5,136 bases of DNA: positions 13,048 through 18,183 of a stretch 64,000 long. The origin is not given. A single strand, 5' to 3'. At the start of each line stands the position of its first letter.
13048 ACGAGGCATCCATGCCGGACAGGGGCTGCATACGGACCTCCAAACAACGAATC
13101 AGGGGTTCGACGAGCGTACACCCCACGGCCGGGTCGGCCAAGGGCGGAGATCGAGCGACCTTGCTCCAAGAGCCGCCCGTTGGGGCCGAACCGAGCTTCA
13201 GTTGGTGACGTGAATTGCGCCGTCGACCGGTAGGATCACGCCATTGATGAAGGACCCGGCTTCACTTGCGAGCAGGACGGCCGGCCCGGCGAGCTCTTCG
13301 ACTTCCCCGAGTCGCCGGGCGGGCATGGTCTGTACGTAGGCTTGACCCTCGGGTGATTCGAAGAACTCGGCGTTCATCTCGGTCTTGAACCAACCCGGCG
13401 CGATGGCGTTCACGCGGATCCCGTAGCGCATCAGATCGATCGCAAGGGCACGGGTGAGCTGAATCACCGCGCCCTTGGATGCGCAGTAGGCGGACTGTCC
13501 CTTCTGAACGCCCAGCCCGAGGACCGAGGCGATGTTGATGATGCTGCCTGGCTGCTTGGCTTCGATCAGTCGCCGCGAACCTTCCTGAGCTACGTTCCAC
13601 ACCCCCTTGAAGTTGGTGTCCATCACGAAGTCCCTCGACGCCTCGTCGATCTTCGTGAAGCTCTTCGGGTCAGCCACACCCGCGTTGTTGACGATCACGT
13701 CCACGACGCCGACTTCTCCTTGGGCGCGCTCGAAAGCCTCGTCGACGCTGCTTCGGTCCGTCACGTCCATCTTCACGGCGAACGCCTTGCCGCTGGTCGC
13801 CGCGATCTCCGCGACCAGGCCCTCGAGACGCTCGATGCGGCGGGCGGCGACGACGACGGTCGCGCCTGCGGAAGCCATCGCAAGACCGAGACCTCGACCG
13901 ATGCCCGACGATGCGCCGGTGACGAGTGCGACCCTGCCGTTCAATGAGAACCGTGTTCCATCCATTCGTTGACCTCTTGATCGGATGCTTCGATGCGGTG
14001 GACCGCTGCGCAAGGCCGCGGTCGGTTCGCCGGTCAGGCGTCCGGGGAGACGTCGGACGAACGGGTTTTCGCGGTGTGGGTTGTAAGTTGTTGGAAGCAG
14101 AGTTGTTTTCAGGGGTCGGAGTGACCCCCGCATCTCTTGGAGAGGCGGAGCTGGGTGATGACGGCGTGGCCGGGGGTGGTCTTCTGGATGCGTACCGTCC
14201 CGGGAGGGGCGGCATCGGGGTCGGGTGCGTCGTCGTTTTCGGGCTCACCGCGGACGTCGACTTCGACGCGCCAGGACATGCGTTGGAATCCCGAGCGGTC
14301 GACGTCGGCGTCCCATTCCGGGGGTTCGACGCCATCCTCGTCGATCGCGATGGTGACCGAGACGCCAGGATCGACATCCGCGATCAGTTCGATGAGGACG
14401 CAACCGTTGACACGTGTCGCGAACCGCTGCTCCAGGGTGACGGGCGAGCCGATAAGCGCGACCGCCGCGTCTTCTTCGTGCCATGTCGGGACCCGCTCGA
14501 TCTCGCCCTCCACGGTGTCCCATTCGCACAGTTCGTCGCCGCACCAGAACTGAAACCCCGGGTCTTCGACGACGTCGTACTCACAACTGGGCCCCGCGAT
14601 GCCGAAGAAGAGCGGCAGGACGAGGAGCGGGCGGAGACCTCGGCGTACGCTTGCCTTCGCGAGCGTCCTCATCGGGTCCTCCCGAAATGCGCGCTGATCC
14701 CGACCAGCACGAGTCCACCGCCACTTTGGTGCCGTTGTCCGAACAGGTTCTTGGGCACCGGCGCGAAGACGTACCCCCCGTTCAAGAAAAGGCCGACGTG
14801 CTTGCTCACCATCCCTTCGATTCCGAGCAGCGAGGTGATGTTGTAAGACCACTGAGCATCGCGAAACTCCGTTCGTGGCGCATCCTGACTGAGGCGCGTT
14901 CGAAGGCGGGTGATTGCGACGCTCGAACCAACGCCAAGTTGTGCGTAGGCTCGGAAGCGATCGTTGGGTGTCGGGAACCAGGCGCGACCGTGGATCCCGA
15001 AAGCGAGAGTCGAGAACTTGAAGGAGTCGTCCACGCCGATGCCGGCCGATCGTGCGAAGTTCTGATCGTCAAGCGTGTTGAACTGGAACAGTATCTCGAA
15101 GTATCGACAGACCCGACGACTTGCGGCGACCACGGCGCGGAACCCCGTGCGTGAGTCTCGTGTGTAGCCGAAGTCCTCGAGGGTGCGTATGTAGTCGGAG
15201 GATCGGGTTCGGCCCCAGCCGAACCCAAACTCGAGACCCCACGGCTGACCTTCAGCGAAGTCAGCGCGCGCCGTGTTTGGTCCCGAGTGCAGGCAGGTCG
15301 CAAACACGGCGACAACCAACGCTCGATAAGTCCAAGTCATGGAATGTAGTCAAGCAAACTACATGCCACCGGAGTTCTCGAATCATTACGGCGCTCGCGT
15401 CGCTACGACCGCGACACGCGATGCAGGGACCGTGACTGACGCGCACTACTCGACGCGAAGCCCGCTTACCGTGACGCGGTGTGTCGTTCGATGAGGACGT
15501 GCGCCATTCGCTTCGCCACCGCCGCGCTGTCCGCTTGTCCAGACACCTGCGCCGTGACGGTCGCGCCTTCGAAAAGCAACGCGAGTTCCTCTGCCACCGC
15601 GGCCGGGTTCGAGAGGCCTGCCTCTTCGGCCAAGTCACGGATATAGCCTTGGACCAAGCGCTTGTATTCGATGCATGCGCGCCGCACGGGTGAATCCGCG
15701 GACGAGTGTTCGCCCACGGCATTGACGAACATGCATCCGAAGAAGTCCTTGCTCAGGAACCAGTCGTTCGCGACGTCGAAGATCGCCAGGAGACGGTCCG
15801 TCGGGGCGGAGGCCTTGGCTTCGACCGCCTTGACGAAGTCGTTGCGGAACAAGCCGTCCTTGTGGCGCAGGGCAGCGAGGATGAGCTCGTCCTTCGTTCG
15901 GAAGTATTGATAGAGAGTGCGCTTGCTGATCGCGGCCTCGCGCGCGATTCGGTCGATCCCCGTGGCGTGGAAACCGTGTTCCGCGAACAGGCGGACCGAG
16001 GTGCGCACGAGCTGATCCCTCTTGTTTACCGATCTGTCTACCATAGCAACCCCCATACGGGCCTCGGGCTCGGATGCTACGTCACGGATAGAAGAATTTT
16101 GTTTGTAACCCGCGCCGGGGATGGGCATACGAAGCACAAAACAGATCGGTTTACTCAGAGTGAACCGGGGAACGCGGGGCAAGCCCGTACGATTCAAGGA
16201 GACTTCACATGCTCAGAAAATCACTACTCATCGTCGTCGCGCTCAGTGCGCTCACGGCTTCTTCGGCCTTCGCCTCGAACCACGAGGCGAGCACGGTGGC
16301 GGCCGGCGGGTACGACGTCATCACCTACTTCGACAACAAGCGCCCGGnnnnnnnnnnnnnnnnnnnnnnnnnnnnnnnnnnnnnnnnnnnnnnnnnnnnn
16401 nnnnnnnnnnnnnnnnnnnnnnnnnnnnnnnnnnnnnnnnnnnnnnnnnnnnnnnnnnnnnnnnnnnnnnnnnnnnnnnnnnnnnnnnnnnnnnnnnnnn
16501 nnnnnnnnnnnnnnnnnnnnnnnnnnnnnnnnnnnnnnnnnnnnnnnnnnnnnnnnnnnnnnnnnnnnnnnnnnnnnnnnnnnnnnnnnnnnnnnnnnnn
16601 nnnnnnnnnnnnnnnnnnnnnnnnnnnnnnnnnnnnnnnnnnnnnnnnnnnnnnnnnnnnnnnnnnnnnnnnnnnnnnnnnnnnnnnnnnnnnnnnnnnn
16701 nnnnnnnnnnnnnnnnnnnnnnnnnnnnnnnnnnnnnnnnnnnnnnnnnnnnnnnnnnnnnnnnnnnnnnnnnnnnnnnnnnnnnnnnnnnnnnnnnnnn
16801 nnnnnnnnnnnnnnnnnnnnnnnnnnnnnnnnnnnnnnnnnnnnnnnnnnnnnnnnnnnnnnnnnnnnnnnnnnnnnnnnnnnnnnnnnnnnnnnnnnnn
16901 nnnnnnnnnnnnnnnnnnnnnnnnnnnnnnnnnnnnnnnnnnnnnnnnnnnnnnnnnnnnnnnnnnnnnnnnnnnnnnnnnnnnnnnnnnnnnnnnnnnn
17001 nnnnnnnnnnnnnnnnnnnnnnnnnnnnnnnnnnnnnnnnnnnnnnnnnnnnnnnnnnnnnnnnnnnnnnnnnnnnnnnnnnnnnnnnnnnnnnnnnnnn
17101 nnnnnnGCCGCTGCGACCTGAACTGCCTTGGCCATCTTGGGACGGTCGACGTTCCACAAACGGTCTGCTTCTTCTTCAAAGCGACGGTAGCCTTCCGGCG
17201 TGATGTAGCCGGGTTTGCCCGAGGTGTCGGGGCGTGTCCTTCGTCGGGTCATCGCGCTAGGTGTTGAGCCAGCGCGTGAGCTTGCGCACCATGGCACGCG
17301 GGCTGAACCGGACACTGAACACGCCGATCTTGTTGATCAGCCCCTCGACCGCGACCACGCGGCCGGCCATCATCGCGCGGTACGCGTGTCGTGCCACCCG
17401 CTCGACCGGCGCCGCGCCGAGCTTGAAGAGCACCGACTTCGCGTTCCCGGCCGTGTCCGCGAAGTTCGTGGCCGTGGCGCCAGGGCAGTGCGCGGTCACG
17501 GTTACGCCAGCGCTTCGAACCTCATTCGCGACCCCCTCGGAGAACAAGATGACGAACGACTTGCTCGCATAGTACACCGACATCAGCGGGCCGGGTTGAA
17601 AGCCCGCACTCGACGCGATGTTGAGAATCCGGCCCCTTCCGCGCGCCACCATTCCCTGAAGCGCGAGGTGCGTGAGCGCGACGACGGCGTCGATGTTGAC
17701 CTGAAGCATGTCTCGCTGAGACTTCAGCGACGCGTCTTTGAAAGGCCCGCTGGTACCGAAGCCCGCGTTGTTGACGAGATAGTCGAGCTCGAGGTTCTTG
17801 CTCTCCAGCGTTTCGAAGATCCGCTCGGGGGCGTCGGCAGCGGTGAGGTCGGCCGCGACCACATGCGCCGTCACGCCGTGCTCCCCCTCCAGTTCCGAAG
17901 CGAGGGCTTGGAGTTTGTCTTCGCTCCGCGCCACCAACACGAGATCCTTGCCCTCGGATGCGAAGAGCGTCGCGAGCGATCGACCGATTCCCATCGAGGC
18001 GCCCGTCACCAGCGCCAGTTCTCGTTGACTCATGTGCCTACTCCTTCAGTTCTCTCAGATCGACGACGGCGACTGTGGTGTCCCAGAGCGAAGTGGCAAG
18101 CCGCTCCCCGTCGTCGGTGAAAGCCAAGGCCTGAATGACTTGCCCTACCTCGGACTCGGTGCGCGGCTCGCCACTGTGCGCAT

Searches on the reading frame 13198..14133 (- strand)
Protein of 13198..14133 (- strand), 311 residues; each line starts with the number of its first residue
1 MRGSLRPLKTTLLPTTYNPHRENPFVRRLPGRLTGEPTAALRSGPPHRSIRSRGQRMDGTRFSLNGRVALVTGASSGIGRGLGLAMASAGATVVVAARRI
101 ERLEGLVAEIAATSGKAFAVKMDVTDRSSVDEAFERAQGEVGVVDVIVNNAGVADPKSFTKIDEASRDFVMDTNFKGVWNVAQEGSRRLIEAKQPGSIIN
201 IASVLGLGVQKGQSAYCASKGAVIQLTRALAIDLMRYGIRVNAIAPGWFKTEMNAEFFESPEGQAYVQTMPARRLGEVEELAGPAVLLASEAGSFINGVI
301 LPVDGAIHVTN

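Call 6: search_protein_families(library=pfam, proteins=[window:13198-14133:-], max_evalue=0.001)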
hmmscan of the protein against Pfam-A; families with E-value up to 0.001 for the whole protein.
window:13198-14133:- (311 aa): 4 families
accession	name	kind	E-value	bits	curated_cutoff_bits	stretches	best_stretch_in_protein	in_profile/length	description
PF13561.12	adh_short_C2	-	6.7e-58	196.5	27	1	73-305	1-233/236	Enoyl-(Acyl carrier protein) reductase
PF00106.31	adh_short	-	2.3e-57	194.1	26.6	1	67-259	1-192/195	short chain dehydrogenase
PF08659.16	KR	-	2.6e-14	54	22.6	1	69-220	3-153/180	KR domain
PF01370.27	Epimerase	-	7.6e-06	26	20.9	1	69-188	1-105/240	NAD dependent epimerase/dehydratase family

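Call 64: search_protein_families(library=ncbifam, proteins=[window:13198-13965:-], max_evalue=1e-10)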
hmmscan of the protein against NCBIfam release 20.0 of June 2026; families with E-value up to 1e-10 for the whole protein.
window:13198-13965:- (255 aa): 221 families (the best 25 are shown)
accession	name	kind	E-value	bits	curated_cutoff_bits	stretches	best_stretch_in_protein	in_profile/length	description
NF005402.0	PRK06949.1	equivalog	4e-72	242.5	358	1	5-250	4-257/260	SDR family oxidoreductase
NF005559.1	PRK07231.1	subfamily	1.8e-64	217.7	215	1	8-252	2-248/249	glucose 1-dehydrogenase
NF006070.0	PRK08213.1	subfamily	5.3e-63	212.9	279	1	5-253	7-258/259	gluconate 5-dehydrogenase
NF004778.0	PRK06124.1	equivalog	2.3e-62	210.7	303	1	4-253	5-254/256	SDR family oxidoreductase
NF052558.1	MBtsdlDhBudC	equivalog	4.2e-61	206.7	270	1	9-252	2-242/250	meso-2,3-butanediol dehydrogenase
NF005711.0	PRK07523.1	subfamily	1.5e-60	204.9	413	1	5-252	5-252/255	SDR family oxidoreductase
NF004791.0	PRK06138.1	equivalog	6.8e-60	202.5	312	1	7-252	2-250/252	SDR family oxidoreductase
NF004774.0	PRK06114.1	equivalog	5e-59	199.8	360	1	5-250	11-258/262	SDR family oxidoreductase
TIGR01830.1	3oxo_ACP_reduc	equivalog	1.4e-58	198.4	297.75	1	13-251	1-238/239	3-oxoacyl-[acyl-carrier-protein] reductase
NF004818.0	PRK06172.1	equivalog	7.1e-58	195.9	336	1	7-251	4-250/253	SDR family oxidoreductase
NF009466.0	PRK12826.1-2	subfamily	1.8e-56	191.4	222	1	11-251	4-244/248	3-oxoacyl-ACP reductase FabG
NF004198.0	PRK05653.1-3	equivalog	3.1e-56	190.6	296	1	7-252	4-247/248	3-oxoacyl-ACP reductase FabG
NF005983.0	PRK08085.1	equivalog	4.6e-56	190.3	408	1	6-253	5-252/254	gluconate 5-dehydrogenase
TIGR01832.1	kduD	equivalog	6.5e-55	186.3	338.85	1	6-250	1-244/248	2-dehydro-3-deoxy-D-gluconate 5-dehydrogenase KduD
NF005067.0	PRK06484.1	equivalog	1.1e-53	182.6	713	1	9-254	8-254/524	short chain dehydrogenase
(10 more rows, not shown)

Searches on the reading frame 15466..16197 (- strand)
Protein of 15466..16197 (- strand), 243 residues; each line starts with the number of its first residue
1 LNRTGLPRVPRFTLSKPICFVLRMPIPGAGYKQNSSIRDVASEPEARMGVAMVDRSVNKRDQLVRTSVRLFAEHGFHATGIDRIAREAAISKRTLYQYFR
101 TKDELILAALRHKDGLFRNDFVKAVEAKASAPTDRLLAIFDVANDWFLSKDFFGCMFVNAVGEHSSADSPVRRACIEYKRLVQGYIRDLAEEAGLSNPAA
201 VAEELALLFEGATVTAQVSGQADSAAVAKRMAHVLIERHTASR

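Call 6: search_protein_families(library=pfam, proteins=[window:15466-16197:-], max_evalue=0.001)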
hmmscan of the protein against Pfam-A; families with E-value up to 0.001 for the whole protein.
window:15466-16197:- (243 aa): 3 families
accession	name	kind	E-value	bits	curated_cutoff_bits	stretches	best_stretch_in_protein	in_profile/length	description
PF00440.29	TetR_N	-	7.2e-19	67.7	24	1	64-109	2-47/47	Bacterial regulatory proteins, tetR family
PF16925.10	TetR_C_13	-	1.7e-06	28.8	27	1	132-230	1-107/109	Tetracyclin repressor-like, C-terminal domain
PF21993.1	TetR_C_13_2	-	0.00046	20.8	27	1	132-221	1-93/103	Transcriptional regulator LmrA/YxaF-like, C-terminal domain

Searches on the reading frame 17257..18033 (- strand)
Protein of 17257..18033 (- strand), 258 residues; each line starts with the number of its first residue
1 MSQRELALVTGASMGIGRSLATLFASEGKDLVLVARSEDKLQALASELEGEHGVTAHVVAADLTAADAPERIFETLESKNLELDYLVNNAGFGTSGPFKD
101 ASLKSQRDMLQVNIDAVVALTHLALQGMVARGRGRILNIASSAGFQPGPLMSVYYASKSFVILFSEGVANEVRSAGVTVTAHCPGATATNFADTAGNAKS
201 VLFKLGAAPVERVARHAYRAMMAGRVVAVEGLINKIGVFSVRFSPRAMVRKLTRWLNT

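Call 59: search_protein_families(library=pfam, proteins=[window:17257-18033:-], max_evalue=0.001)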
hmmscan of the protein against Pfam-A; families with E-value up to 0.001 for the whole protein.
window:17257-18033:- (258 aa): 4 families
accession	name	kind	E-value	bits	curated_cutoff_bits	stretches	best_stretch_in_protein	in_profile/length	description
PF00106.31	adh_short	-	4.9e-51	173.4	26.6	1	6-195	2-190/195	short chain dehydrogenase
PF13561.12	adh_short_C2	-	5e-32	111.8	27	1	11-214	1-204/236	Enoyl-(Acyl carrier protein) reductase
PF08659.16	KR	-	2e-12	47.9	22.6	1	8-177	4-168/180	KR domain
PF01370.27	Epimerase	-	1.2e-05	25.3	20.9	1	7-144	1-118/240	NAD dependent epimerase/dehydratase family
